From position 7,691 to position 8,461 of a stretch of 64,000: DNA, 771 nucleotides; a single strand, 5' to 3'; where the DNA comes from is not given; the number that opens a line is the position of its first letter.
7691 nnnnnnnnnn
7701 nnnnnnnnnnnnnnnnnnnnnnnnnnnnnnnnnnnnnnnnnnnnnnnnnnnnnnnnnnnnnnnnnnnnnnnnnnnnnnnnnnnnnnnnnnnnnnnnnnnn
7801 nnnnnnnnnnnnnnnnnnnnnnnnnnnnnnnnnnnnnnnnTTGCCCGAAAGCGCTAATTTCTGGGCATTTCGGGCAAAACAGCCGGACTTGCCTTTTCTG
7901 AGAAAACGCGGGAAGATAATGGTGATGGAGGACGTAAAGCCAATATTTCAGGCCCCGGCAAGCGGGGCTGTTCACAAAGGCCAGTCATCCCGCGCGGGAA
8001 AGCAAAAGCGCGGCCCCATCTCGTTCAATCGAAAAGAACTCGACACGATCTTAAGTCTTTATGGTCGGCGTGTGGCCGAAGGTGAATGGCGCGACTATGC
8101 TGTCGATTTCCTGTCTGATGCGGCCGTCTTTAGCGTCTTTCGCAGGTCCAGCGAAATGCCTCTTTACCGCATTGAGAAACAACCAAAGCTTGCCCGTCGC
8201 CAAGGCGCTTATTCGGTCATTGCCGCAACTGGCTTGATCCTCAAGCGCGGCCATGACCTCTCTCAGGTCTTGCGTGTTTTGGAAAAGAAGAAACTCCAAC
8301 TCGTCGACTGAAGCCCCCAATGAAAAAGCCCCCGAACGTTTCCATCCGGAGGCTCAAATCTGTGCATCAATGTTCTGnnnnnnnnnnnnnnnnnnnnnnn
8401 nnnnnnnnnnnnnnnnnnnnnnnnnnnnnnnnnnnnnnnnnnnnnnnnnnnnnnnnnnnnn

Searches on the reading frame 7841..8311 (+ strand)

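Call 64: search_protein_families(library=pfam, max_evalue=0.0001, proteins=[window:7841-8311:+])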
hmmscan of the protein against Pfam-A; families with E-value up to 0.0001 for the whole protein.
window:7841-8311:+ (156 aa): 1 family
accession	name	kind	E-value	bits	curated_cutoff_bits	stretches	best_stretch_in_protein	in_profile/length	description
PF10984.13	DUF2794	-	9.7e-41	138.2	27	1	61-144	2-85/85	Protein of unknown function (DUF2794)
